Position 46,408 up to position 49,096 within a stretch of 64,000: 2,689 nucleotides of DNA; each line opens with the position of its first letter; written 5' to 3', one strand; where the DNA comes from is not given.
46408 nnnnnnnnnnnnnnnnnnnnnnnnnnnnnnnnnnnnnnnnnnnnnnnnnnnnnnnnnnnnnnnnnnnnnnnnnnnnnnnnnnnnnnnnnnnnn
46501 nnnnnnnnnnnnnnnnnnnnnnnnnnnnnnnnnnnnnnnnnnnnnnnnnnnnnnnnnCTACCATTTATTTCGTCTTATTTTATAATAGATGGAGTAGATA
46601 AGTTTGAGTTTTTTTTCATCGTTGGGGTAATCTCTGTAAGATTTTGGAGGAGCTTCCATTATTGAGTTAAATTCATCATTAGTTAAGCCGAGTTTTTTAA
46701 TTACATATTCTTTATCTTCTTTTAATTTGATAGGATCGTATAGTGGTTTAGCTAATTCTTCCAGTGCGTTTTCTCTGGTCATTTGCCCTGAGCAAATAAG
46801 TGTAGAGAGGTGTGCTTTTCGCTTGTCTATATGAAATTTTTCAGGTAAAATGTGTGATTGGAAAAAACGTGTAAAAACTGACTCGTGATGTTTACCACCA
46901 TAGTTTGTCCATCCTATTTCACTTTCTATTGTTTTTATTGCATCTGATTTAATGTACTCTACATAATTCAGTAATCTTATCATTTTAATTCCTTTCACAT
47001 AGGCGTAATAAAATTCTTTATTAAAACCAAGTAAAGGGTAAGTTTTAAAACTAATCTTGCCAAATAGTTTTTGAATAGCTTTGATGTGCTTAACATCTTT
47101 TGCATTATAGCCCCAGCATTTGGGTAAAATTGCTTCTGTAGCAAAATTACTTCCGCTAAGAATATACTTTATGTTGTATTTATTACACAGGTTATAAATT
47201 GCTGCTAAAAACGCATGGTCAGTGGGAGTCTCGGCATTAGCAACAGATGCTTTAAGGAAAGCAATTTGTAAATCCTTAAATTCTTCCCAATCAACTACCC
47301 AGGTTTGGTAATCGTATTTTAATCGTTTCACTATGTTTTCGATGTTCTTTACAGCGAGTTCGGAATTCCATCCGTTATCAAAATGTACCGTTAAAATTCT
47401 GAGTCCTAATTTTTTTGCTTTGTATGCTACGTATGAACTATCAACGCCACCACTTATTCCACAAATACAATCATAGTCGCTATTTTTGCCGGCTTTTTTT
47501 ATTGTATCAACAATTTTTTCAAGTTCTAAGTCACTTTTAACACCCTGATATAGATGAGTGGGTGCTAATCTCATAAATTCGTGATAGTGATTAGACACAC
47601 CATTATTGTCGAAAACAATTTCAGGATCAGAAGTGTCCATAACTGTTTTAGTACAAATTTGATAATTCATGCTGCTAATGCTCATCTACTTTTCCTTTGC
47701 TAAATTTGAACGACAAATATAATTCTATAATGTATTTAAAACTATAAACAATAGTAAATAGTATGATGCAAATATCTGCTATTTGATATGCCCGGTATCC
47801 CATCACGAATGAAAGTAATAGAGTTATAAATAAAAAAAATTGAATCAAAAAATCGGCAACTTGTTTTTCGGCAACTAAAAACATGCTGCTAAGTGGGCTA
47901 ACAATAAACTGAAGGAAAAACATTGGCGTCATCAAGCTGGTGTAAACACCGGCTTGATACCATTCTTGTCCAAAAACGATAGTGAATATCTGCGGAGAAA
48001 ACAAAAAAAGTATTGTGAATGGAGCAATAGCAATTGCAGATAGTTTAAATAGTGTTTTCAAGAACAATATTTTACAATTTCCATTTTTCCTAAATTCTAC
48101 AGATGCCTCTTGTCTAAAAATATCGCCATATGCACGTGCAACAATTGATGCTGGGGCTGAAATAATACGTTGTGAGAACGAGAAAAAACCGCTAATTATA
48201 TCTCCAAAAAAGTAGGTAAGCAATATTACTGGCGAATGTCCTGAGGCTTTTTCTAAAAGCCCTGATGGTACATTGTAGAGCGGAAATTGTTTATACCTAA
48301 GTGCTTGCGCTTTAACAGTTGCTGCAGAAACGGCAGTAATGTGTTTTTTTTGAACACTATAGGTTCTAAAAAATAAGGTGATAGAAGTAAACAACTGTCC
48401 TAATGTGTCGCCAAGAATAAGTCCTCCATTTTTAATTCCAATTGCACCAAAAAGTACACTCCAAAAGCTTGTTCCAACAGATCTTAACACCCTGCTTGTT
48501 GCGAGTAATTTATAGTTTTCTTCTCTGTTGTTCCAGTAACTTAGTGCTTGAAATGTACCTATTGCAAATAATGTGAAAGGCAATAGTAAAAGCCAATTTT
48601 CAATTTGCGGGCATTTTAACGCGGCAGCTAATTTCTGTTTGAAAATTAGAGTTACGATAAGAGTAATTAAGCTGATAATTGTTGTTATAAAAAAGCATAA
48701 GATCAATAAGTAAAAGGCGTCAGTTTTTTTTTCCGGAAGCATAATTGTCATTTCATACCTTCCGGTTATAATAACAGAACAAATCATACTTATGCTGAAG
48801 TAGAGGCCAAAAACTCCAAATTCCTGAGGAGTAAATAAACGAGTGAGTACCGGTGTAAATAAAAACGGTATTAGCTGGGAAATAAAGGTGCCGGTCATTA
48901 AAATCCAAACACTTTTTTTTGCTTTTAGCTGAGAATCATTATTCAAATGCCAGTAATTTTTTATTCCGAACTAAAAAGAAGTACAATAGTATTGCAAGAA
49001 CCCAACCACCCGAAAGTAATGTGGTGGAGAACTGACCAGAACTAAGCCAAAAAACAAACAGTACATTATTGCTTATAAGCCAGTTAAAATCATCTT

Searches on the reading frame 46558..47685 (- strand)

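Call 38: search_protein_families(library=ncbifam, proteins=[window:46558-47685:-], max_evalue=0.001)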
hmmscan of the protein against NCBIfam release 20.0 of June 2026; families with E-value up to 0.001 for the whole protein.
window:46558-47685:- (375 aa): 10 families
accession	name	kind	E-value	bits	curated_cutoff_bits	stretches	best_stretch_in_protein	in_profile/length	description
TIGR03573.1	WbuX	subfamily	1.5e-81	274.6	203.2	1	9-344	2-344/344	N-acetyl sugar amidotransferase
NF010587.0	PRK13980.1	equivalog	1.1e-05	24.8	255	1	55-131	15-94/267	NAD+ synthase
TIGR00364.1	TIGR00364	equivalog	3.8e-05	23.3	150.3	1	73-144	1-70/201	7-cyano-7-deazaguanine synthase QueC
TIGR00552.1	nadE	equivalog_domain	5.7e-05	22.5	63.65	1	62-132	13-87/251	NAD(+) synthase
TIGR00884.1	guaA_Cterm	equivalog_domain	0.0002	20.8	338.75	1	57-125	5-73/310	glutamine-hydrolyzing GMP synthase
NF001138.1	PRK00143.1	equivalog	0.00027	20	284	1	74-154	3-90/345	tRNA 2-thiouridine(34) synthase MnmA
TIGR00342.1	TIGR00342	equivalog_domain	0.00033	19.8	264.5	1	73-139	175-243/373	tRNA uracil 4-sulfurtransferase ThiI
NF000848.1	PRK00074.1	equivalog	0.00042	19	400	1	54-121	199-266/512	glutamine-hydrolyzing GMP synthase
TIGR00268.2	TIGR00268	equivalog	0.00047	19.5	150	1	73-181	16-121/259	ATP-dependent sacrificial sulfur transferase LarE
NF006222.0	PRK08349.1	subfamily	0.00056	19.8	251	0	74-130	4-57/198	hypothetical protein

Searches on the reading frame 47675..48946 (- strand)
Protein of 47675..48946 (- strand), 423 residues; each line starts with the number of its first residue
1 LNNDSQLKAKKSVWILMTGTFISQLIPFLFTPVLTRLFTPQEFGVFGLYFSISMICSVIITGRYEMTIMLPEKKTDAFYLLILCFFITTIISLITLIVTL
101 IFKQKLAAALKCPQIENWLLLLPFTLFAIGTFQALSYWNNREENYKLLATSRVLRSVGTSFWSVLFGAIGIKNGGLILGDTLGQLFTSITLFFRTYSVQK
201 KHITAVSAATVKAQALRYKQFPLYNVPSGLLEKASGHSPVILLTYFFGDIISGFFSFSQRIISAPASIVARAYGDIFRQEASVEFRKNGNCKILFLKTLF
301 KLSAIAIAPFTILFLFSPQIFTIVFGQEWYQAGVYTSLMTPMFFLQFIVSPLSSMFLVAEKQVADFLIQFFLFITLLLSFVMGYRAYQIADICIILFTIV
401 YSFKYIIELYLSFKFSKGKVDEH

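Call 38: search_protein_families(library=ncbifam, proteins=[window:47675-48946:-], max_evalue=0.001)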
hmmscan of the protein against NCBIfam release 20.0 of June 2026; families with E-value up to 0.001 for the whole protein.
window:47675-48946:- (423 aa): 1 family
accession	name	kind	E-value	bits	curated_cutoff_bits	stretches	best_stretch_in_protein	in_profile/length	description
NF007773.0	PRK10459.1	equivalog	9.5e-06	24.9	273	1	20-408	18-398/492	MOP flippase family protein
